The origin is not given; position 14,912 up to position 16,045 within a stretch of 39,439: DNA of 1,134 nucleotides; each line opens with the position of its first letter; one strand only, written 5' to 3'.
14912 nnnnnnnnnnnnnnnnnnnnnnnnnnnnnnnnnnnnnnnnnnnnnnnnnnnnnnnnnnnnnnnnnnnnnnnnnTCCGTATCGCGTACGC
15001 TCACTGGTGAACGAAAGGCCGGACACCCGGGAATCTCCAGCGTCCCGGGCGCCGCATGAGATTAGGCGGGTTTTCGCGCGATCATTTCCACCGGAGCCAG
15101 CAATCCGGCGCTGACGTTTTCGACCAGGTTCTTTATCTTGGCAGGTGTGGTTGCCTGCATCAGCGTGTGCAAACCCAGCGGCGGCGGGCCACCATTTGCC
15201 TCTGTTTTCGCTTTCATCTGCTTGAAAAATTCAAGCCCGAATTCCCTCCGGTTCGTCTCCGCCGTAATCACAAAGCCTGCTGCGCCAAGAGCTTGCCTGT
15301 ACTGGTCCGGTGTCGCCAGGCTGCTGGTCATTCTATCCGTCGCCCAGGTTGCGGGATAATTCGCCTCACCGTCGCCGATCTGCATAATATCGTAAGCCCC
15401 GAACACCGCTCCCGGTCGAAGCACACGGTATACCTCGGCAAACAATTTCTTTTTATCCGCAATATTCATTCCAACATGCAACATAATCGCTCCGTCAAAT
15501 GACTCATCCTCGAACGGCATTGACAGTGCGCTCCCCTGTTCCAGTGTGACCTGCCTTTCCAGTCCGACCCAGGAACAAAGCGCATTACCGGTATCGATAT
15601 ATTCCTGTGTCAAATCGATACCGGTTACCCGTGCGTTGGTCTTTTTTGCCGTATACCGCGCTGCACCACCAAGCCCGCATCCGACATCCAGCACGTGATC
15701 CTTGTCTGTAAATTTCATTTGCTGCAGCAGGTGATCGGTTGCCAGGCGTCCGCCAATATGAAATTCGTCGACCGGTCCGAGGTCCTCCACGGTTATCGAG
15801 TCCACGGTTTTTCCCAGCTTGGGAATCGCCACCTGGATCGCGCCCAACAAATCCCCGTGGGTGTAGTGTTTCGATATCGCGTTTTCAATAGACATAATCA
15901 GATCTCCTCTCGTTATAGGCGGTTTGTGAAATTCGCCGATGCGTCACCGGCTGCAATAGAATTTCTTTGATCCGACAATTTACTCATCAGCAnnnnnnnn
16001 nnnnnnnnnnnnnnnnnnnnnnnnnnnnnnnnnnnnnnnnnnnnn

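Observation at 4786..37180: Five co-oriented copies of a ~161-164 bp element mark every synteny break in the window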

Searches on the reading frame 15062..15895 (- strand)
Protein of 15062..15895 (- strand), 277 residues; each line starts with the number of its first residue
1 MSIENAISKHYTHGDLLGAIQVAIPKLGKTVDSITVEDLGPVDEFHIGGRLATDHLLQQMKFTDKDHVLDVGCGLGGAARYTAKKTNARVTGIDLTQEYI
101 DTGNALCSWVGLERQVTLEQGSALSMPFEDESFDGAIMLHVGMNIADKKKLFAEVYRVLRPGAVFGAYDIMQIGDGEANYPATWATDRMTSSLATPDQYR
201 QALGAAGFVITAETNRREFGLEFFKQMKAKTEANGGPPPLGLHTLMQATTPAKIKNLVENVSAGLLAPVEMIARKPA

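Call 11: search_protein_families(library=pfam, proteins=[window:15062-15895:-])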
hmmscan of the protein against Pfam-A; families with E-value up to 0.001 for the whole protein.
window:15062-15895:- (277 aa): 9 families
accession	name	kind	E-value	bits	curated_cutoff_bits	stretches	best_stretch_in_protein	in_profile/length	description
PF08241.18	Methyltransf_11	-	1.6e-20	74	21.2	1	69-165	1-93/95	Methyltransferase domain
PF13649.12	Methyltransf_25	-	4.2e-20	72.7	27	1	68-162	1-96/97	Methyltransferase domain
PF13847.12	Methyltransf_31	-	6.1e-16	58.9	27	1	64-171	3-113/145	Methyltransferase domain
PF08242.18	Methyltransf_12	-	2e-12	48.1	30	1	69-165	1-98/98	Methyltransferase domain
PF01209.24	Ubie_methyltran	-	1.5e-10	41.3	20.1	1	59-165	42-149/233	ubiE/COQ5 methyltransferase family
PF02353.26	CMAS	-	5.5e-09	36.2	27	1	53-170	51-167/273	Mycolic acid cyclopropane synthetase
PF13489.12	Methyltransf_23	-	2.9e-07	30.8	27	1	62-211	20-162/164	Methyltransferase domain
PF01728.25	FtsJ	-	0.00035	21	24.1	1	55-98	11-56/181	FtsJ-like methyltransferase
PF05175.20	MTS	-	0.00061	19.9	23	1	52-121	19-88/170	Methyltransferase small domain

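Call 12: find_encoding_contigs(protein=window:15062-15895:-, flank=10000, max_places=10)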
Protein window:15062-15895:- (277 aa): 2 contigs read that carry it; 2 places shown.
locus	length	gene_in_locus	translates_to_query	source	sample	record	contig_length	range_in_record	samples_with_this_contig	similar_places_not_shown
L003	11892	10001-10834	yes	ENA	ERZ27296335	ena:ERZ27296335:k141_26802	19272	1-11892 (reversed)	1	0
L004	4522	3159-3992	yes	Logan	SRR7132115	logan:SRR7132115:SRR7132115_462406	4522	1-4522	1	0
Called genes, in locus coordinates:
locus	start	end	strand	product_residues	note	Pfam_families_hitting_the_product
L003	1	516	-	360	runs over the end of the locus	PF00005:ABC_tran, PF13304:AAA_21 (faint)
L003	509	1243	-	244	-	PF00005:ABC_tran, PF12399:BCA_ABC_TP_C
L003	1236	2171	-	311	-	PF02653:BPD_transp_2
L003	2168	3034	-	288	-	PF02653:BPD_transp_2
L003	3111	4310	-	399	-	PF13458:Peripla_BP_6, PF01094:ANF_receptor (weak), PF13433:Peripla_BP_5 (weak)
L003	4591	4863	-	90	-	-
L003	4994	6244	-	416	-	PF13487:HD_5, PF01966:HD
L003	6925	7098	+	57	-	PF05199:GMC_oxred_C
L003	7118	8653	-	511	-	PF00486:Trans_reg_C, PF07719:TPR_2 (faint), PF13431:TPR_17 (faint), PF13414:TPR_11 (faint), PF13428:TPR_14 (faint), PF13432:TPR_16 (faint), PF14559:TPR_19 (faint)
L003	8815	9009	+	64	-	PF01361:Tautomerase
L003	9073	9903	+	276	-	PF00487:FA_desaturase (faint)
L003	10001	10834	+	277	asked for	PF01209:Ubie_methyltran, PF02353:CMAS, PF13489:Methyltransf_23 (weak), PF08241:Methyltransf_11, PF08242:Methyltransf_12, PF13649:Methyltransf_25, PF13847:Methyltransf_31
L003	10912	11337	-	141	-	PF12137:RapA_C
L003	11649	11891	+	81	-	?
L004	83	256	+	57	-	PF05199:GMC_oxred_C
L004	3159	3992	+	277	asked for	PF01209:Ubie_methyltran, PF02353:CMAS, PF13489:Methyltransf_23 (weak), PF08241:Methyltransf_11, PF08242:Methyltransf_12, PF13649:Methyltransf_25, PF13847:Methyltransf_31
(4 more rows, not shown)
